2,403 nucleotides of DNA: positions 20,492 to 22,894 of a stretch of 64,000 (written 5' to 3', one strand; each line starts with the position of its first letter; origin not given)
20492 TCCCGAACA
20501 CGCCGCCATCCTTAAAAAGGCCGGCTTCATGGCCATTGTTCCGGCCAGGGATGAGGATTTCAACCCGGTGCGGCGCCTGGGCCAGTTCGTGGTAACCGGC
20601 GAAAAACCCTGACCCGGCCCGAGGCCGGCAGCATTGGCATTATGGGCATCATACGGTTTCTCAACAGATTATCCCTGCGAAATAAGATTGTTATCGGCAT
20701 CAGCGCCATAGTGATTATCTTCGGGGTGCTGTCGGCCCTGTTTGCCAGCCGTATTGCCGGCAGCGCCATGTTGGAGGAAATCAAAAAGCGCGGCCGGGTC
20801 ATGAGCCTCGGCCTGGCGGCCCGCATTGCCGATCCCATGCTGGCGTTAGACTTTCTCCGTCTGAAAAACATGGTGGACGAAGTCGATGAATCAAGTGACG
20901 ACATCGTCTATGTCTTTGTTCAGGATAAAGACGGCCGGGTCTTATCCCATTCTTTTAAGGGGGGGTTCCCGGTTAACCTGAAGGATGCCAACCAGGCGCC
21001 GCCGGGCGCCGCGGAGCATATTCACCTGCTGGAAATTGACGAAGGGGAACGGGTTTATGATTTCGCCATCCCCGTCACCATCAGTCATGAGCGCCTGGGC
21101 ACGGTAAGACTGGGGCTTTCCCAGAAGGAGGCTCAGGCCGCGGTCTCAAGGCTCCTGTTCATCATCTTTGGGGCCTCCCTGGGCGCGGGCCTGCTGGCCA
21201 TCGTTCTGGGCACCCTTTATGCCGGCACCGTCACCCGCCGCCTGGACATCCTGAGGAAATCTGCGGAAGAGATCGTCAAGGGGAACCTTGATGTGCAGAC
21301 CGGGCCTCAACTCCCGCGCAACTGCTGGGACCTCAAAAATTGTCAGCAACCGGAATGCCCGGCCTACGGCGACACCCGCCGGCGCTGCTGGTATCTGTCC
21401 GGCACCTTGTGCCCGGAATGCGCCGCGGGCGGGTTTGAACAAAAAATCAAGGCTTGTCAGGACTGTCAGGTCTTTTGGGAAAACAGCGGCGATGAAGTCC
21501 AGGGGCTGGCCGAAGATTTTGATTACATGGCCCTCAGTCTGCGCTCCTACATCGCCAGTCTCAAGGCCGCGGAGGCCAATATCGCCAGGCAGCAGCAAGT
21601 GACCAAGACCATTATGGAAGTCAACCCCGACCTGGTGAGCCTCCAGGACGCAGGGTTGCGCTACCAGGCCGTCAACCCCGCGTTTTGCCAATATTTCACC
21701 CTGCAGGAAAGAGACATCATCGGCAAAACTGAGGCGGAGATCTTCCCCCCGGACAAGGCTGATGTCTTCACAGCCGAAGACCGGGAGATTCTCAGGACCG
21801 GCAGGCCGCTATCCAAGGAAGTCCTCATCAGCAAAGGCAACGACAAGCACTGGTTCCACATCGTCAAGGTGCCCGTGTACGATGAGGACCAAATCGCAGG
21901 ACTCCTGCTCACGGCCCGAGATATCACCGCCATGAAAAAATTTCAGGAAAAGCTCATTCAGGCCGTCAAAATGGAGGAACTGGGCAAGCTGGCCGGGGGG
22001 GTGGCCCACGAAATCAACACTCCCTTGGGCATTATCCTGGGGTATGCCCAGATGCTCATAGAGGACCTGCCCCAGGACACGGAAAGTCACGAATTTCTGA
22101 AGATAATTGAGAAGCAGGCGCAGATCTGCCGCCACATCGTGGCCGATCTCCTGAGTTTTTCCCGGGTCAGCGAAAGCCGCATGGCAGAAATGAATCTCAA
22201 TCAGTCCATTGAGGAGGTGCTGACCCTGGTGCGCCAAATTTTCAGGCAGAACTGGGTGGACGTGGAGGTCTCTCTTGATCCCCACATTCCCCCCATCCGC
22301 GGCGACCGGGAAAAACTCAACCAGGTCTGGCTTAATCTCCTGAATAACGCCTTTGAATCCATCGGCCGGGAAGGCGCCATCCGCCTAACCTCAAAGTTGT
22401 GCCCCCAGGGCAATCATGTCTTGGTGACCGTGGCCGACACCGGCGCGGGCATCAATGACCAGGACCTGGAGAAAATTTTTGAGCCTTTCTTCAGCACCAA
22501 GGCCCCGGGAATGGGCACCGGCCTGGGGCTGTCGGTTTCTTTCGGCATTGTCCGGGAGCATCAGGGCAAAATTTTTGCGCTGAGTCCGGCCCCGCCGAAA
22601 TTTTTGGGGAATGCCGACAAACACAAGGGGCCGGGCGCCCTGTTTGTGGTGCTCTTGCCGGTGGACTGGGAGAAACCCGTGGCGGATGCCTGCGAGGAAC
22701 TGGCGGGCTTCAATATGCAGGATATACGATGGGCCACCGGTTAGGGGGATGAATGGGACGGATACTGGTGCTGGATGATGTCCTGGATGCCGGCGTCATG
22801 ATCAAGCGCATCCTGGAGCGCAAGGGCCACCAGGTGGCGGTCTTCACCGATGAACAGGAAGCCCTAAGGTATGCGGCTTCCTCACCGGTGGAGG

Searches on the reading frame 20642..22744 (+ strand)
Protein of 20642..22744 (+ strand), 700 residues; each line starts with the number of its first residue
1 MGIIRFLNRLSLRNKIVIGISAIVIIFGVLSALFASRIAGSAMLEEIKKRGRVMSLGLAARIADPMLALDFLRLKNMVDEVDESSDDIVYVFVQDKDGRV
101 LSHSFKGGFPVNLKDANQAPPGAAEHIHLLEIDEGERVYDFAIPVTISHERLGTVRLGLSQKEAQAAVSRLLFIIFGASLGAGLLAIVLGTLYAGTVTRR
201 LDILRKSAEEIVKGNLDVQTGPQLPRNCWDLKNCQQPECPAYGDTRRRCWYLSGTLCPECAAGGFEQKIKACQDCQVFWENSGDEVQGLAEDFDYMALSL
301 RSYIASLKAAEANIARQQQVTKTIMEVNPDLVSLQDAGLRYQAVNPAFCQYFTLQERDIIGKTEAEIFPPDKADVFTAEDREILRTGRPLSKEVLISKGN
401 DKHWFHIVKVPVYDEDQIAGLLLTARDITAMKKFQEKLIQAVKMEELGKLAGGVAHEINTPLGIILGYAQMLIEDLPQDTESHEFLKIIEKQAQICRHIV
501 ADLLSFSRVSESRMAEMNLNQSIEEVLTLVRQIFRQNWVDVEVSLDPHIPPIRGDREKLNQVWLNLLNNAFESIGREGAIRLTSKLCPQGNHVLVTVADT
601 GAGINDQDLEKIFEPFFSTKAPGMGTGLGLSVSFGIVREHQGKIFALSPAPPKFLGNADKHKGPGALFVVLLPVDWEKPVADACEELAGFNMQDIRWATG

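Call 11: find_encoding_contigs(protein=window:20642-22744:+, flank=2000, max_places=4)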
Protein window:20642-22744:+ (700 aa): no gene with exactly this product is on record in the collection.
